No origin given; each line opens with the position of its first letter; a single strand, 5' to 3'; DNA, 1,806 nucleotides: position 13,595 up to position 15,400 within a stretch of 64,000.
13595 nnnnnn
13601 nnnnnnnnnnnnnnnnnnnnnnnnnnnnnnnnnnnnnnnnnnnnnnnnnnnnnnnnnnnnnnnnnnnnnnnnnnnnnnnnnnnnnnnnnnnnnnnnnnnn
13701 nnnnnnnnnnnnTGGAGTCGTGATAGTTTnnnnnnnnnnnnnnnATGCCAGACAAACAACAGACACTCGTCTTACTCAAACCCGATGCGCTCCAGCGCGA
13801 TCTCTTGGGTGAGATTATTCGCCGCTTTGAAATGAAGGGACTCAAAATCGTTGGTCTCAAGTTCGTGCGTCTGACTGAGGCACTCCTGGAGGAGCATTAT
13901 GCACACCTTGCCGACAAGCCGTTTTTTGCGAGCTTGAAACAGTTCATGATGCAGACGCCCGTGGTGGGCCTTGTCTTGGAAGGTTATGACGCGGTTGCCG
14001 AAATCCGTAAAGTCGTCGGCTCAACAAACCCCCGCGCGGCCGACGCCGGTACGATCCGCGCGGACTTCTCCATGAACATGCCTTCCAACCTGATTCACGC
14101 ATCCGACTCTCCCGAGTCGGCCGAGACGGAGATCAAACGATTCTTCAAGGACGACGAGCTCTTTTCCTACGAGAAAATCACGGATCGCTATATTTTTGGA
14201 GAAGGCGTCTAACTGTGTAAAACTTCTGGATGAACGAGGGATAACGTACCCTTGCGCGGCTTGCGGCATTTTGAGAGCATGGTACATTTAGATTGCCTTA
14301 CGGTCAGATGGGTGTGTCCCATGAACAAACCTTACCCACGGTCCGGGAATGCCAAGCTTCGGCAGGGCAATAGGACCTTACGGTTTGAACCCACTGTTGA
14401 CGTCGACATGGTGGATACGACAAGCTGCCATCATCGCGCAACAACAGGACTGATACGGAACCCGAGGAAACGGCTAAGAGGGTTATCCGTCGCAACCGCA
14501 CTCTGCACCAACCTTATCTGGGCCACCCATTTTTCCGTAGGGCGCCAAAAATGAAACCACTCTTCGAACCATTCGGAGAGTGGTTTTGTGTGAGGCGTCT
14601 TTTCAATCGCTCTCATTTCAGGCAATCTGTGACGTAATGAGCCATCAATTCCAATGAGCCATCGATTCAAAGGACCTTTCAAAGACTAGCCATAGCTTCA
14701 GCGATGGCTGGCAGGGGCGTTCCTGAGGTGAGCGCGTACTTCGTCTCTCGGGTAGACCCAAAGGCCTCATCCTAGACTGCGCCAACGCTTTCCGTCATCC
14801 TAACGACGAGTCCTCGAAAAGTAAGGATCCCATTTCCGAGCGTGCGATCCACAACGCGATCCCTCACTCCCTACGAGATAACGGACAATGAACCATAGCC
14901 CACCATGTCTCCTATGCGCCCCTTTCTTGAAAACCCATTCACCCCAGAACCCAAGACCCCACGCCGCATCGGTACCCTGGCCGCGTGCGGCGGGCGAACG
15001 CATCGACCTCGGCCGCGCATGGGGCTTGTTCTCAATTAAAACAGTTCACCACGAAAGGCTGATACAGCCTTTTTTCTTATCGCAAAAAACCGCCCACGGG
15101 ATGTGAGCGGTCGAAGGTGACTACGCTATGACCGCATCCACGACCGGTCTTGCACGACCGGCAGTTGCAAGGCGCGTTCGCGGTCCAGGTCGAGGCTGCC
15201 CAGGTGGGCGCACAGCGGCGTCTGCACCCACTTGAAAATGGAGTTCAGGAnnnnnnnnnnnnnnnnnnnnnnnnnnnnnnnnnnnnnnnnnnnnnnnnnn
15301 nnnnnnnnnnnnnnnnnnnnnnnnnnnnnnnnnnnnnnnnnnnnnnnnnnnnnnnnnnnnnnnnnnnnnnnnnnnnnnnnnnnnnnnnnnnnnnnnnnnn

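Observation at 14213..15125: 0.9-kb gene-free stretch between ndk and nadE with two terminator-ended segments: candidate structured ncRNA(s)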

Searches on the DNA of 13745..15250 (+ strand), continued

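Call 71: search_rna_families(sources=[L062, L051, L047, L057, L061, L045, L063], threshold=evalue, max_evalue=1, show_alignments=3)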
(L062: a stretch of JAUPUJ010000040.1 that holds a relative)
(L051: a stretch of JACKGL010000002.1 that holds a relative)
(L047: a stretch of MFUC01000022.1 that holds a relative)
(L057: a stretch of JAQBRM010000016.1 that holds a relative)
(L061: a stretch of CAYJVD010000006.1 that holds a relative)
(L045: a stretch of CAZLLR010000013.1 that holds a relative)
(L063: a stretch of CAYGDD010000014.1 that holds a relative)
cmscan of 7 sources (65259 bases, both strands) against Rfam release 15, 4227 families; matches with E-value up to 1: 3.
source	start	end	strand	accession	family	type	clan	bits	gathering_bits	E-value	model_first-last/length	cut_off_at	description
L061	6654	6836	+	RF00023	tmRNA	Gene;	CL00001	31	47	9.9e-09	1-146/374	3'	transfer-messenger RNA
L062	3123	3224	+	RF00506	Thr_leader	Cis-reg; leader;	-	29.3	55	0.2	1-118/118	no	Threonine operon leader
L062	3191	3220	-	RF02503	Atu_C9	Gene; sRNA;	-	20.4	40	0.33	161-192/192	no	Rhizobiales sRNA Atu_C9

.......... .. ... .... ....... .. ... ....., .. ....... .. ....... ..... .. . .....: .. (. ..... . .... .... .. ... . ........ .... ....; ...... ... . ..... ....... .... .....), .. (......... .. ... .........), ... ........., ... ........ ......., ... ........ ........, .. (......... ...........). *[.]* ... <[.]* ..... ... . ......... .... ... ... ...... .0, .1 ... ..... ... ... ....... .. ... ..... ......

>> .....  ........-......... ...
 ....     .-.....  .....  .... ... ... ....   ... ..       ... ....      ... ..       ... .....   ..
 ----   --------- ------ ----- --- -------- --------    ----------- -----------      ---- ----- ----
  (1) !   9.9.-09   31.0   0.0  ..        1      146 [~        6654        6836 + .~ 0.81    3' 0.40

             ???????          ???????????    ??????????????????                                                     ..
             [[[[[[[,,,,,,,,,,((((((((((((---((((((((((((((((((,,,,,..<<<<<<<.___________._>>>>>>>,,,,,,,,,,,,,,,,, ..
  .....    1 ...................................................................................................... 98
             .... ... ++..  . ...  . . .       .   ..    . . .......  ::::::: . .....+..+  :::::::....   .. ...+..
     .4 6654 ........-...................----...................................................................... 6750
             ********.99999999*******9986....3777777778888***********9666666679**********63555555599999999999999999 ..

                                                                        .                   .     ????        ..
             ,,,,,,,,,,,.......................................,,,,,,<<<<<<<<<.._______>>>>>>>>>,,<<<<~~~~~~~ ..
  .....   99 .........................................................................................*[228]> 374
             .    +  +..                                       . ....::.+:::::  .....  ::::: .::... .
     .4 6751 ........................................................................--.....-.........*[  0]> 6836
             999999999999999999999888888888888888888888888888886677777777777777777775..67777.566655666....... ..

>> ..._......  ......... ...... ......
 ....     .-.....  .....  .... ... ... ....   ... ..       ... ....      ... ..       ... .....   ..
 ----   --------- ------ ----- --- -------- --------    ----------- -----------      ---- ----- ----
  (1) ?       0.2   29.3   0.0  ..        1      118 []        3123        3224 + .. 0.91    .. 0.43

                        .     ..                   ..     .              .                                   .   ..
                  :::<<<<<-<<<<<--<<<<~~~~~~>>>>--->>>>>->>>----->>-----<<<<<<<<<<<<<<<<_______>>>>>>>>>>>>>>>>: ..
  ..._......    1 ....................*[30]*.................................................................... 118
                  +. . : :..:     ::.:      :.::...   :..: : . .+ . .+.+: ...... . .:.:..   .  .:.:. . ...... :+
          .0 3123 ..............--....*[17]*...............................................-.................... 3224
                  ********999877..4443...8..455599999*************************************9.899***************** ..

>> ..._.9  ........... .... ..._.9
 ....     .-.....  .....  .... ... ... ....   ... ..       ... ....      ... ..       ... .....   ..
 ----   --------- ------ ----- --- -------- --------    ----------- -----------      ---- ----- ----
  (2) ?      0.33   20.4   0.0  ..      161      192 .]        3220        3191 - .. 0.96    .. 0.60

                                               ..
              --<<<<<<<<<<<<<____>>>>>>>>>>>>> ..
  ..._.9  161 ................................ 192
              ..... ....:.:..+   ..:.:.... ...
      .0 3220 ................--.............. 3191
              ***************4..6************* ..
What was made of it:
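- On tmRNA: A canonical tmRNA is found in L061 (call 71).
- The loop of P5 contains GGAUUCGAC, a string also found in the tmRNA consensus (alignment printed in call 71). A canonical tmRNA exists in L061, 5.5 kb from that locus's ndk-downstream RNA (call 71).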

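Call 73: search_rna_families(source=L057, start=845, end=1015, threshold=evalue, max_evalue=10, show_alignments=3)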
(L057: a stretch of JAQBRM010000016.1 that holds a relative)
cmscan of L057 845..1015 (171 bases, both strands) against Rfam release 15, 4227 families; matches with E-value up to 10: 1.
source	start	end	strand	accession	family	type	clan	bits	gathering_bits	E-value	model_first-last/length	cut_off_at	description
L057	937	1015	+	RF01619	ceN115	Gene; sRNA;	-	12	44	2.8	1-79/159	3'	C. elegans sRNA ceN115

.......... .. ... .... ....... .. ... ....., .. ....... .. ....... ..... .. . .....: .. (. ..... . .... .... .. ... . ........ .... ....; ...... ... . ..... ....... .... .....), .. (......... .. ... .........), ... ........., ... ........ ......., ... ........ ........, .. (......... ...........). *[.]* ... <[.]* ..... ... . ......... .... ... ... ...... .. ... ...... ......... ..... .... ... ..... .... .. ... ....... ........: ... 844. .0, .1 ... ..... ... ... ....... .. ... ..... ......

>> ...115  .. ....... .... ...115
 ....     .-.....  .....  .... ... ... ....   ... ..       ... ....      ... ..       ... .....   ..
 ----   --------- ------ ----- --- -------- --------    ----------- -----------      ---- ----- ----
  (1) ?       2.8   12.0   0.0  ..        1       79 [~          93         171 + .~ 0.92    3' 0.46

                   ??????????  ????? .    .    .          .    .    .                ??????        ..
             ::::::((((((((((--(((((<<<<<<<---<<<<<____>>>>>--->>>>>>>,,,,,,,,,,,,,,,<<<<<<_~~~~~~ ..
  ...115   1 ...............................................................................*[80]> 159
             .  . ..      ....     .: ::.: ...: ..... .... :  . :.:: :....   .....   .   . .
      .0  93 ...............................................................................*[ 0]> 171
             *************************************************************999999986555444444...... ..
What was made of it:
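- On 6S RNA: None for the other CPR group at E <= 1 or E <= 10 (calls 71, 73).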

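Call 87: search_rna_families(sources=[L001, L002, L004, L005, L007, L008, L022, L024, L026, L028, L029, L030], threshold=gathering)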
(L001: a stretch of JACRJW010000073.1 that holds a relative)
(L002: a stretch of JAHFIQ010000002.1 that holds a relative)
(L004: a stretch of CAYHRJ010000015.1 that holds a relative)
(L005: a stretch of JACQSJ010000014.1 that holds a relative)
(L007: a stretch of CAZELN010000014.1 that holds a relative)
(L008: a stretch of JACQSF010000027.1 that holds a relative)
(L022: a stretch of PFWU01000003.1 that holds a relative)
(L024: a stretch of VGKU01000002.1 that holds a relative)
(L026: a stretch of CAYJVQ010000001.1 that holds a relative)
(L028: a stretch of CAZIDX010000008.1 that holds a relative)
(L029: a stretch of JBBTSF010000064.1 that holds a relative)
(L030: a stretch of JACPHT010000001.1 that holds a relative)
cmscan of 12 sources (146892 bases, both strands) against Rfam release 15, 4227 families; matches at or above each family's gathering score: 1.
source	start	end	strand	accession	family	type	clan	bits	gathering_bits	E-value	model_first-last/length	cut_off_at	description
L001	2107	2179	+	RF00005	tRNA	Gene; tRNA;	CL00001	39.8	29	0.00015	1-71/71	no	tRNA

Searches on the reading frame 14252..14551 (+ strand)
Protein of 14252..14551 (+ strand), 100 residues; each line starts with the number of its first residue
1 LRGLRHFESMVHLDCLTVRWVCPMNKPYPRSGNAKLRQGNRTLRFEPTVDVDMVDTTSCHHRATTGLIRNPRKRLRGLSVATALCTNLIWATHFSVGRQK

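Call 30: search_protein_families(library=pfam, proteins=[window:14252-14551:+], max_evalue=1)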
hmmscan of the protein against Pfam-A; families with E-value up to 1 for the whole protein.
window:14252-14551:+ (100 aa): 0 families

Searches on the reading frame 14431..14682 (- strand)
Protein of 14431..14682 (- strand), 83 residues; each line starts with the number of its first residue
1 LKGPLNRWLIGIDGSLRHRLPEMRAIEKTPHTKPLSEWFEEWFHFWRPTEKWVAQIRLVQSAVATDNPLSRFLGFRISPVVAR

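Call 30: search_protein_families(library=pfam, proteins=[window:14431-14682:-], max_evalue=1)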
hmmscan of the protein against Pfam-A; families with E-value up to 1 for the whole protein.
window:14431-14682:- (83 aa): 1 family
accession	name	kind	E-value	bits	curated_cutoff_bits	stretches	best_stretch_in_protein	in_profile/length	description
PF12029.13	DUF3516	-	0.078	12.5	25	1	23-64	204-245/464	Domain of unknown function (DUF3516)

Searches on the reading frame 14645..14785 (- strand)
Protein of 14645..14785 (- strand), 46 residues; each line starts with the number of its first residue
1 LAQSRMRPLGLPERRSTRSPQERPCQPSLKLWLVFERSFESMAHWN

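Call 30: search_protein_families(library=pfam, proteins=[window:14645-14785:-], max_evalue=1)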
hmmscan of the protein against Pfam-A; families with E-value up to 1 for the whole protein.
window:14645-14785:- (46 aa): 1 family
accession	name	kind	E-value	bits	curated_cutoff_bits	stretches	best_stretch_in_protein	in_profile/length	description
PF19509.4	DUF6043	-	0.048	13.5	23.2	1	18-43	90-115/314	Family of unknown function (DUF6043)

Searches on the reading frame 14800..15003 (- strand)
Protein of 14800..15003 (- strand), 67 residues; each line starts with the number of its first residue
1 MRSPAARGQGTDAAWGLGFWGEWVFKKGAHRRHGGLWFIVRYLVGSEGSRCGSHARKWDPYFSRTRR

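Call 30: search_protein_families(library=pfam, proteins=[window:14800-15003:-], max_evalue=1)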
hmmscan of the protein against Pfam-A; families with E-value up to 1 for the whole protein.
window:14800-15003:- (67 aa): 0 families
